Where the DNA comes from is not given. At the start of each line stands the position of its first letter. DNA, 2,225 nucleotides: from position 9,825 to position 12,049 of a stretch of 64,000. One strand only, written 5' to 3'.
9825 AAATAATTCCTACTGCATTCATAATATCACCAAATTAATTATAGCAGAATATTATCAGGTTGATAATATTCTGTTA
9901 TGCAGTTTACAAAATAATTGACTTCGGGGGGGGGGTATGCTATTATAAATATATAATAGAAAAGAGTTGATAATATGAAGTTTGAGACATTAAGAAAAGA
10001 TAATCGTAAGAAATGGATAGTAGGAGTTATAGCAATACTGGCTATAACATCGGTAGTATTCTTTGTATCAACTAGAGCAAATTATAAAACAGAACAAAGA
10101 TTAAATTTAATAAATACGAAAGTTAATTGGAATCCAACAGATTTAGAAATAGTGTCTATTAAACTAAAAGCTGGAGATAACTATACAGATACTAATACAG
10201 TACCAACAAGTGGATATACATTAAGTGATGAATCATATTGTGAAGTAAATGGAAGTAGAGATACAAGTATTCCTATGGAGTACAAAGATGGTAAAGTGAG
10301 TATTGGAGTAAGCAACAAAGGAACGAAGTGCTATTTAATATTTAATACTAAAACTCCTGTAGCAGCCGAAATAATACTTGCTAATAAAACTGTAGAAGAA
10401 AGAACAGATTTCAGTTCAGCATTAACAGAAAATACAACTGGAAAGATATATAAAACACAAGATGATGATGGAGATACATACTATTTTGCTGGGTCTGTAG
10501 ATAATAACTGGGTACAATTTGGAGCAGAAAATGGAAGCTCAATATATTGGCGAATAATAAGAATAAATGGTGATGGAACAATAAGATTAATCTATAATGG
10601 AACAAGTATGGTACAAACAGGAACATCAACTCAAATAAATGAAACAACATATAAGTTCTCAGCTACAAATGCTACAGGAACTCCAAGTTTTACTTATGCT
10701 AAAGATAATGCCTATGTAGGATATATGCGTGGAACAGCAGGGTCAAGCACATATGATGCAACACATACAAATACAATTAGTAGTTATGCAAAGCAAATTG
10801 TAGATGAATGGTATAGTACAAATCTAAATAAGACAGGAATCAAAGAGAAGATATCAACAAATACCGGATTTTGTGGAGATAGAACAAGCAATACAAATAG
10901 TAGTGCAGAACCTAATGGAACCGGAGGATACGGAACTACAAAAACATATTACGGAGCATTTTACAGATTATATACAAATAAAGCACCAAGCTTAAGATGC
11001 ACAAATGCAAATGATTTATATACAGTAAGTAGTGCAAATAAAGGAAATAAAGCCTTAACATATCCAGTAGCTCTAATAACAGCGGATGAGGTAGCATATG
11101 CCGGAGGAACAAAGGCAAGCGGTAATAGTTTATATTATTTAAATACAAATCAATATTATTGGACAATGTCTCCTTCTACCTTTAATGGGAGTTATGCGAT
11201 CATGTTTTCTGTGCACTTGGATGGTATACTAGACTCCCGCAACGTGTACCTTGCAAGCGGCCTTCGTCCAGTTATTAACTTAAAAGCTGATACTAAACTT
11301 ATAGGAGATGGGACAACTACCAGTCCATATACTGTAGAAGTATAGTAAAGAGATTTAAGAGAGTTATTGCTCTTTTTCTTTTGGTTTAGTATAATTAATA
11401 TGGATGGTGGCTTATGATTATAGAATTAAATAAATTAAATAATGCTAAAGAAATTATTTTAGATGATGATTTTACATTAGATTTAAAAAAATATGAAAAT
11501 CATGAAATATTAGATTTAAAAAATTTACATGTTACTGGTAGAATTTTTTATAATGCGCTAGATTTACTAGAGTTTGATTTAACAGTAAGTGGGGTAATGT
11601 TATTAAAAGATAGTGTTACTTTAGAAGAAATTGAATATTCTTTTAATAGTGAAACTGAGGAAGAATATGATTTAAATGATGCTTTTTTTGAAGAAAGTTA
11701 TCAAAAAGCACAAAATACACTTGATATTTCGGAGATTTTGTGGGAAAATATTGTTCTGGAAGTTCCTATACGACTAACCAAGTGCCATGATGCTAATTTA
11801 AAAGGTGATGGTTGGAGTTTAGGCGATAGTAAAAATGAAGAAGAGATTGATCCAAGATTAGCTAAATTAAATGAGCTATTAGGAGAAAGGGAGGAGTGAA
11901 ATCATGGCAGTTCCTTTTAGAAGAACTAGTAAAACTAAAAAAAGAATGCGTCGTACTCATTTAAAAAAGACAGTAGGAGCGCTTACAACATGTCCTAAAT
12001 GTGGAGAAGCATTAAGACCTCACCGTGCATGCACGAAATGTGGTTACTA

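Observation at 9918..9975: Poly-G tract filling the -35/-10 spacer of a surface-protein promoter (copy 1 of 3: G10, 17-nt spacer). Candidate multi-locus phase-variation system.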

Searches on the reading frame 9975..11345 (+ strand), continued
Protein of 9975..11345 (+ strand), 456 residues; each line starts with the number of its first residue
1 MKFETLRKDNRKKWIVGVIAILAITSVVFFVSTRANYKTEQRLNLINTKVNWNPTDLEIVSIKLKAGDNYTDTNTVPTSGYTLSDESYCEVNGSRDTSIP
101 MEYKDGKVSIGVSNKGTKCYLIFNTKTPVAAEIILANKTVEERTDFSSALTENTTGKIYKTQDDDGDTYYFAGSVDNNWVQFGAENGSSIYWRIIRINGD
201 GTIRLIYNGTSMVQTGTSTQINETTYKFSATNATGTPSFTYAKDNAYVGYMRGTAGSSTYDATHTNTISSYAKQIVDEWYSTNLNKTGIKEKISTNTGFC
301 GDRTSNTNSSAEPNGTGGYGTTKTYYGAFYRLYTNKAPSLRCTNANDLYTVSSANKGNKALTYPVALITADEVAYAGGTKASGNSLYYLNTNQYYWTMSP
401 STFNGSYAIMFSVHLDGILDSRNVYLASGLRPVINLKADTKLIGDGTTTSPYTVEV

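Call 93: find_related_loci(query=A1, collection=metagenome_contigs, flank=1200)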
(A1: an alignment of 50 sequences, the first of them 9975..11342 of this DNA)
Query A1 (456 aa) in metagenome_contigs; peptide patterns used: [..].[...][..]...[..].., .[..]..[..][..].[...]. (x = any residue, [..] = any of these).
600 stretches matched a pattern (row limit reached: there are more); 505 encode a relative of the query (tblastn E <= 1e-3); the best 80 are kept; 80 distinct loci.
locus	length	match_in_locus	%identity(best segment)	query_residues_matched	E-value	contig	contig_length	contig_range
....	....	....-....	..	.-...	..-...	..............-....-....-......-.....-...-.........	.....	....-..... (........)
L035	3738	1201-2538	44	1-454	2e-105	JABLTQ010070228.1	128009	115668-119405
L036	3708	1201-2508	48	1-454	2e-102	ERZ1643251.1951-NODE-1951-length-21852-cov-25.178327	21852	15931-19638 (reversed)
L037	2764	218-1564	45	1-454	9e-103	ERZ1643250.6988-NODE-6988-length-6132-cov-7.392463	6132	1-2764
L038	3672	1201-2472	44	1-454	2e-101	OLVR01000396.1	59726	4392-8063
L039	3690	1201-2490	44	1-454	4e-105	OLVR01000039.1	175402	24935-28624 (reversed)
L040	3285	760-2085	46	1-454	9e-100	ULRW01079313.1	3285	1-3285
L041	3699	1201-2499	44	1-454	8e-98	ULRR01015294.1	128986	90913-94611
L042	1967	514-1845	45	1-454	6e-103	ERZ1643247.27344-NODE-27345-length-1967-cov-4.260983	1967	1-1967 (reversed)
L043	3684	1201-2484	44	1-454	2e-96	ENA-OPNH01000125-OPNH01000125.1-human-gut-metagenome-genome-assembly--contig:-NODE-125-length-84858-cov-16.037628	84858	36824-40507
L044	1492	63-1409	42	1-454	5e-102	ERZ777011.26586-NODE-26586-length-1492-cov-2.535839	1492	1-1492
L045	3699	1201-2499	42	1-455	4e-94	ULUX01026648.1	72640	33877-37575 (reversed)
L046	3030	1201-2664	39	1-454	3e-94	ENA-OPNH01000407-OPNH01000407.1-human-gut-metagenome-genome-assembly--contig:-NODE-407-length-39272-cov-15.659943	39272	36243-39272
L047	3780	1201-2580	41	1-454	9e-94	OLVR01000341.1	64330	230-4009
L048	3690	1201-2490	40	1-454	1e-93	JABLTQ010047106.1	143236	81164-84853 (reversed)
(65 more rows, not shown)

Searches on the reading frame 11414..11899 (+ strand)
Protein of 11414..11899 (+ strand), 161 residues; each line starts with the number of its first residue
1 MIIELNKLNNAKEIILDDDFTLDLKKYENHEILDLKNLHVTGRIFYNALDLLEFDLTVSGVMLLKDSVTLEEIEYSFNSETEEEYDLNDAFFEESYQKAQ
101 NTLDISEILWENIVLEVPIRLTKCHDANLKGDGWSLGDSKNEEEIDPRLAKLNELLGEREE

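Call 15: search_protein_families(library=pfam, proteins=[window:11414-11899:+], max_evalue=0.01)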
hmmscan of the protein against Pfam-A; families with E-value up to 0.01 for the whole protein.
window:11414-11899:+ (161 aa): 1 family
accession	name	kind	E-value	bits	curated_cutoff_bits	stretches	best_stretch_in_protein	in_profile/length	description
PF02620.22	YceD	-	6.7e-11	42.7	33.2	1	55-155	2-118/119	Large ribosomal RNA subunit accumulation protein YceD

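Call 16: search_protein_families(library=ncbifam, proteins=[window:11414-11899:+], max_evalue=0.01)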
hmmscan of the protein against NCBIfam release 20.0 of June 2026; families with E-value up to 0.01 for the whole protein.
window:11414-11899:+ (161 aa): 0 families

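Call 72: find_encoding_contigs(protein=window:11414-11899:+, flank=2500, max_places=10)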
Protein window:11414-11899:+ (161 aa): 13 contigs read that carry it; 9 places shown.
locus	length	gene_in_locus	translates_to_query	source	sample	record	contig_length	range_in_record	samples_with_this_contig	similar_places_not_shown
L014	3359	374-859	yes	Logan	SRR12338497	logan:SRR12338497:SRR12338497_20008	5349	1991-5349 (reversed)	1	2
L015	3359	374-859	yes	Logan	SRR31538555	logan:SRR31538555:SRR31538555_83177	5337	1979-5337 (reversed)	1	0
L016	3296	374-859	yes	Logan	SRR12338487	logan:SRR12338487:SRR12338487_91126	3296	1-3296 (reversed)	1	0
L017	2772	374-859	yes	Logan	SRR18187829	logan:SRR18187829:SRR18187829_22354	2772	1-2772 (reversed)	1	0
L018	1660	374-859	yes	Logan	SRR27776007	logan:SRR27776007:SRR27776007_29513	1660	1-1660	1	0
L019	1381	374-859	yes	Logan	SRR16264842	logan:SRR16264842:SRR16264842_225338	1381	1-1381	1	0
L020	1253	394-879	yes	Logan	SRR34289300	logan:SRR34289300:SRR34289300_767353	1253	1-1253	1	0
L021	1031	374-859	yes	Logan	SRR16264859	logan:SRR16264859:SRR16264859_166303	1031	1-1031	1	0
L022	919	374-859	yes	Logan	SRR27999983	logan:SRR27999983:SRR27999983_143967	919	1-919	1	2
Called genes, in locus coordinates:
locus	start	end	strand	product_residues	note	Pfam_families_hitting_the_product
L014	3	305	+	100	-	?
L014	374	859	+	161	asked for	PF02620:YceD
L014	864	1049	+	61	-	PF01783:Ribosomal_L32p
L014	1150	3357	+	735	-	-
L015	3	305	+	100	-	?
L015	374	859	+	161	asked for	PF02620:YceD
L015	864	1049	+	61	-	PF01783:Ribosomal_L32p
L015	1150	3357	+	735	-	-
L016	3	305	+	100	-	?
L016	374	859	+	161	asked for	PF02620:YceD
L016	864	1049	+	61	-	PF01783:Ribosomal_L32p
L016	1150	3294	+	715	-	?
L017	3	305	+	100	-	?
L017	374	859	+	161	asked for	PF02620:YceD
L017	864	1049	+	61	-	PF01783:Ribosomal_L32p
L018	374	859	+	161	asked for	PF02620:YceD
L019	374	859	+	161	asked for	PF02620:YceD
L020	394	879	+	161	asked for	PF02620:YceD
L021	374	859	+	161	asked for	PF02620:YceD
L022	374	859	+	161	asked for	PF02620:YceD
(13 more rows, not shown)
